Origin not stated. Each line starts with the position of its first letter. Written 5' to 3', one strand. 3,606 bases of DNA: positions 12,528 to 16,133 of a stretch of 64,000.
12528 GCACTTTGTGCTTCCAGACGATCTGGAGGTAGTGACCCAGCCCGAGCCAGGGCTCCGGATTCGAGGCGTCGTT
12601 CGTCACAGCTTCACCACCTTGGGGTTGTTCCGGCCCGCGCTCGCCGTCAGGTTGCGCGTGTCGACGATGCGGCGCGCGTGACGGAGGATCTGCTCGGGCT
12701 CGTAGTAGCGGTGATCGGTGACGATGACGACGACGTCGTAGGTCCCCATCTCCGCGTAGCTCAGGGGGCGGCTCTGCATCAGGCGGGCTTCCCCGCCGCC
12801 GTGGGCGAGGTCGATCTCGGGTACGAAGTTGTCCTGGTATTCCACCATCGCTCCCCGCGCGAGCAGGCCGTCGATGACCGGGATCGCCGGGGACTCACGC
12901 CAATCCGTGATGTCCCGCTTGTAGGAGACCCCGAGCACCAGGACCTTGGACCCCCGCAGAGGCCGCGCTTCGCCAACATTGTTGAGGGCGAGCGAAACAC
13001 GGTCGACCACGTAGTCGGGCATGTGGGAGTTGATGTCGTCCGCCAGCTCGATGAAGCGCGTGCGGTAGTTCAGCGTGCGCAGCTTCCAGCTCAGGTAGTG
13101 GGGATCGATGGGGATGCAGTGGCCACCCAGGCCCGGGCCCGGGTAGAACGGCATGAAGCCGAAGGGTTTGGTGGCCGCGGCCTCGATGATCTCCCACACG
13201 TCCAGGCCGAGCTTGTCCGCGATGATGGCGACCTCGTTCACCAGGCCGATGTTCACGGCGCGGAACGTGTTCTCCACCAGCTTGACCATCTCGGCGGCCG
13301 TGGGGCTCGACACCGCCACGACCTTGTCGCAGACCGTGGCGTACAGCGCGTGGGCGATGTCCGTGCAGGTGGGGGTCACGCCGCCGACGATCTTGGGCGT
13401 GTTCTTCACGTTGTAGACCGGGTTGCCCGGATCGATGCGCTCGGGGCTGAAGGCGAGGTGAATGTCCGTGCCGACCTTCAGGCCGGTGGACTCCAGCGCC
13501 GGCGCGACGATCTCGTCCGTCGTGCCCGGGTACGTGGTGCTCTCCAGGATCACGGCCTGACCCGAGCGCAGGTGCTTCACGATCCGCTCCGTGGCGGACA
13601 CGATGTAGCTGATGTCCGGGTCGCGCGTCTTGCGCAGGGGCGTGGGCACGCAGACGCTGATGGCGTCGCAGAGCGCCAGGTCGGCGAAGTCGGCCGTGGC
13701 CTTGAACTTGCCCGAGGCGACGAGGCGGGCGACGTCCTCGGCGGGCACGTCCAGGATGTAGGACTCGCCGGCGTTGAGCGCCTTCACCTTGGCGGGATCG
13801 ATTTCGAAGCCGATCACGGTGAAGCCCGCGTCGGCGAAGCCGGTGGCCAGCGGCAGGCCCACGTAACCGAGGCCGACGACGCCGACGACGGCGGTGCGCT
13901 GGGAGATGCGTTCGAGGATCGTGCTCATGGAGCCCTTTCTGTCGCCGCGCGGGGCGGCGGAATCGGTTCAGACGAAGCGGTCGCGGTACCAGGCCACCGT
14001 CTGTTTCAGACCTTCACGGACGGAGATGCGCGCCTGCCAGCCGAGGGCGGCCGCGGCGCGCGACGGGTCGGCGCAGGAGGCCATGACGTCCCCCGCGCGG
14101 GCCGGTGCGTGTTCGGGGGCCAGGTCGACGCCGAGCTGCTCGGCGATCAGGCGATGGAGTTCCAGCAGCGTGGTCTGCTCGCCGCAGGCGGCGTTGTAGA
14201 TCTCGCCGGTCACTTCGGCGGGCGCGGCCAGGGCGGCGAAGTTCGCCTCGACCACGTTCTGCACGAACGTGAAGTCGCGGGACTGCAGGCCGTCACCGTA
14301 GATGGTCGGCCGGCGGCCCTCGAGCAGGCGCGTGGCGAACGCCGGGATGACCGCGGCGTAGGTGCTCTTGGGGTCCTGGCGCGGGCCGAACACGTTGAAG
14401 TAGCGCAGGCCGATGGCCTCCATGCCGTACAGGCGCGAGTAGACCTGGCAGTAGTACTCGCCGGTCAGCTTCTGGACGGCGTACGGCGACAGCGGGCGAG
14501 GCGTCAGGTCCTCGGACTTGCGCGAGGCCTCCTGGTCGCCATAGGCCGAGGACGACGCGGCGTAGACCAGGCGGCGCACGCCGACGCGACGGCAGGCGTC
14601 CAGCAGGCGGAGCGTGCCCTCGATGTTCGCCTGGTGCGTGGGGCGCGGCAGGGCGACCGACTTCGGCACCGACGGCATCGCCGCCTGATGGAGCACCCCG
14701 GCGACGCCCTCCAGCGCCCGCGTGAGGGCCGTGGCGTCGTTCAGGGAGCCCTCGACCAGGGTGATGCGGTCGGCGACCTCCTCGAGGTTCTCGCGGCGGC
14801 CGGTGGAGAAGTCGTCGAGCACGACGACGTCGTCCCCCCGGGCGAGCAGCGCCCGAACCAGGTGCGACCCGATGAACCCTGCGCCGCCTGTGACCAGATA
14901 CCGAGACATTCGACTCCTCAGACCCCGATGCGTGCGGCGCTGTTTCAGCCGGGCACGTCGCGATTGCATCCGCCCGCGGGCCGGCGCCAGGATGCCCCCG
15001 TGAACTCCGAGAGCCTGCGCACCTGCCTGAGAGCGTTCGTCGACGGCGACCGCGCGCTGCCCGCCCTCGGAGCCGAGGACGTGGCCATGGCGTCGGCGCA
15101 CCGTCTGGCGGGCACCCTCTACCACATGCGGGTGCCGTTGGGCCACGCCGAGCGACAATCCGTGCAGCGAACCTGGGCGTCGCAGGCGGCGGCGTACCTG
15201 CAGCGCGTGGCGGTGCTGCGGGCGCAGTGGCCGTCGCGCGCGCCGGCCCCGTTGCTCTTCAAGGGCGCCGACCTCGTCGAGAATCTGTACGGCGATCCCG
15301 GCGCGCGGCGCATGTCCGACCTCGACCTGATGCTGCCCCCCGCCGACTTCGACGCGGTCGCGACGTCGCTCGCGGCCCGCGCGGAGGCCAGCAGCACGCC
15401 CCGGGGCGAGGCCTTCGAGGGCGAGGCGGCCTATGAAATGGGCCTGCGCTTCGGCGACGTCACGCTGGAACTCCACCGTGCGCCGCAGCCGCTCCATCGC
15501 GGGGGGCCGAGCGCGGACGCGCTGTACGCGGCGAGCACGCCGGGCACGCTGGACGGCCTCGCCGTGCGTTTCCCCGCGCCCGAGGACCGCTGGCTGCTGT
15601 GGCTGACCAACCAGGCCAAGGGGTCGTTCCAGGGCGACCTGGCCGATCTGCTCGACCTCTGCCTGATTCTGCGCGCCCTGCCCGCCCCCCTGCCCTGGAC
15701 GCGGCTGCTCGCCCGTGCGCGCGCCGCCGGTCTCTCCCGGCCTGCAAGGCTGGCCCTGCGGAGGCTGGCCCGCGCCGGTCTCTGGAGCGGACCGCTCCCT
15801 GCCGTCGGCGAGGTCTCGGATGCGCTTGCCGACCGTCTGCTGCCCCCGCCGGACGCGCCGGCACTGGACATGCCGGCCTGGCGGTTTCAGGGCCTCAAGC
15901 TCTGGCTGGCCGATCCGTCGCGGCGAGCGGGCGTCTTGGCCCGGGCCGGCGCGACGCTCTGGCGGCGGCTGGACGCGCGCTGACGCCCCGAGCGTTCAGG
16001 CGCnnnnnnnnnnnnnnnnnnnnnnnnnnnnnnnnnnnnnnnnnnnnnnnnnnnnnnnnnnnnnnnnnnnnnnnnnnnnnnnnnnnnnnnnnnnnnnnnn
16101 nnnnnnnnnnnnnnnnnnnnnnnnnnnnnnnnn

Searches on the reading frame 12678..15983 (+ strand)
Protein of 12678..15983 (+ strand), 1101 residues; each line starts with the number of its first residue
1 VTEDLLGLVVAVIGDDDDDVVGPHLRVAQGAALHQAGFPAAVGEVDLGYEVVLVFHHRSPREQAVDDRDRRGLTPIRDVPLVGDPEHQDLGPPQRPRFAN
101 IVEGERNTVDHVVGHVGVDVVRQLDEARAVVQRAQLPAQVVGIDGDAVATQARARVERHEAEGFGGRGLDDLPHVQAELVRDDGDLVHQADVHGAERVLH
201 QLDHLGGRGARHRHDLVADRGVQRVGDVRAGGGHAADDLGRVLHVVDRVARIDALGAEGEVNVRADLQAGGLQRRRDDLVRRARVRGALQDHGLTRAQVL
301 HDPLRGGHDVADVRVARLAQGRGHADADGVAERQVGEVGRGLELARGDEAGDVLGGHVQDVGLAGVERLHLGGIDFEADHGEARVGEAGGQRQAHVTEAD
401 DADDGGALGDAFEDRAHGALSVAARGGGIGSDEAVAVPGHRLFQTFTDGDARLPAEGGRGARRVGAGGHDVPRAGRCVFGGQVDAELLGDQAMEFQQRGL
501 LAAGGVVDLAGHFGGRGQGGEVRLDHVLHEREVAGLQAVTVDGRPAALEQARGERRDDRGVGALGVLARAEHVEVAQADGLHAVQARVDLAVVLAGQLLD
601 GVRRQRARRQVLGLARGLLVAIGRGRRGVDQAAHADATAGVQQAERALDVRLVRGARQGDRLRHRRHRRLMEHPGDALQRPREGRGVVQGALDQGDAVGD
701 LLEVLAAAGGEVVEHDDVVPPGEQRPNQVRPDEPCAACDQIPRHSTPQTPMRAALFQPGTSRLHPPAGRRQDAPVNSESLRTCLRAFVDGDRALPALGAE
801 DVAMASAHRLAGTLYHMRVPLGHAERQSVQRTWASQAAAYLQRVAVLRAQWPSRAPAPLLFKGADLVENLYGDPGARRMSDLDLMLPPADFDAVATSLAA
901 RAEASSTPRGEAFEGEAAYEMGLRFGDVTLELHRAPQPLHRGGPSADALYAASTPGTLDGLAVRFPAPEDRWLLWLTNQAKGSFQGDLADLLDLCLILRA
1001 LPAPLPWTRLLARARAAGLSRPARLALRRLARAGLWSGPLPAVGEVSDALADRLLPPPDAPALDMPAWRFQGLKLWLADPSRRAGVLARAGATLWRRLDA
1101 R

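Call 4: search_protein_families(library=pfam, proteins=[window:12678-15983:+], max_evalue=0.01)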
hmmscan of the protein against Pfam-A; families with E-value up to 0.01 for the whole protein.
window:12678-15983:+ (1101 aa): 1 family
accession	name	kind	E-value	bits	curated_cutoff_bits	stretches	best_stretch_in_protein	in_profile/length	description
PF14907.12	NTP_transf_5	-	8.6e-23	81.6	31.2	1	803-1029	10-243/249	Uncharacterised nucleotidyltransferase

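Call 6: search_protein_families(library=ncbifam, proteins=[window:12678-15983:+], max_evalue=0.01)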
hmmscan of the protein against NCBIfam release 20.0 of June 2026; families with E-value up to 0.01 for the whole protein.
window:12678-15983:+ (1101 aa): 0 families

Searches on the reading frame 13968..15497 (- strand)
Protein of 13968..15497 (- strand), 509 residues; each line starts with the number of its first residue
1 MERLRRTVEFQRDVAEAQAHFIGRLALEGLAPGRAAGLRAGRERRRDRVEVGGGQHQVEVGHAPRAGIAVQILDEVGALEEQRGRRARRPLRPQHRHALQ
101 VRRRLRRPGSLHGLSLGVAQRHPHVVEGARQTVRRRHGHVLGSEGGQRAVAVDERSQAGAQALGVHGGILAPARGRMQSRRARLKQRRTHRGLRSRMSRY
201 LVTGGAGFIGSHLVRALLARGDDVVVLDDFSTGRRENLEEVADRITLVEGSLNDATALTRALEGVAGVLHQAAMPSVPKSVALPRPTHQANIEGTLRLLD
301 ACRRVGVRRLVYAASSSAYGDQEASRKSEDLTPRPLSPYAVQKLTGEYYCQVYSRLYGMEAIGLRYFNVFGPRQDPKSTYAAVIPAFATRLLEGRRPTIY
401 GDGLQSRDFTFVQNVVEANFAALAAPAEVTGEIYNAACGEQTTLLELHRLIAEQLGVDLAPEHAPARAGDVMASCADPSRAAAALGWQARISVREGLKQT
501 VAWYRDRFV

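Call 29: search_protein_families(library=pfam, proteins=[window:13968-15497:-], max_evalue=0.001)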
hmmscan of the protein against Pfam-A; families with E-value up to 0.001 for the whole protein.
window:13968-15497:- (509 aa): 9 families
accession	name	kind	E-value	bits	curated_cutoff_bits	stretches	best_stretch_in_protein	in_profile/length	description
PF01370.27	Epimerase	-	2.6e-65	220.6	20.9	1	201-437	2-240/240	NAD dependent epimerase/dehydratase family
PF16363.11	GDP_Man_Dehyd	-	2e-57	195.6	27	1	201-500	1-332/332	GDP-mannose 4,6 dehydratase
PF01073.25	3Beta_HSD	-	3.5e-23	82.5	22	1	201-435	1-247/280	3-beta hydroxysteroid dehydrogenase/isomerase family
PF13460.12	NAD_binding_10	-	1.9e-13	51.1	27.2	1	204-349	1-130/184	NAD(P)H-binding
PF02719.21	Polysacc_synt_2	-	3.7e-13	49.7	20.2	1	201-458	2-250/293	Polysaccharide biosynthesis protein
PF04321.23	RmlD_sub_bind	-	3.3e-11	43.2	27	1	200-462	3-237/287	RmlD substrate binding domain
PF05368.20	NmrA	-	7e-09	36.1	27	1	199-315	4-107/298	NmrA-like family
PF07993.18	NAD_binding_4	-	1e-07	31.8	20.1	1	202-342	1-163/258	Male sterility protein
PF08659.16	KR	-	0.00076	19.9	22.6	0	199-273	2-90/180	KR domain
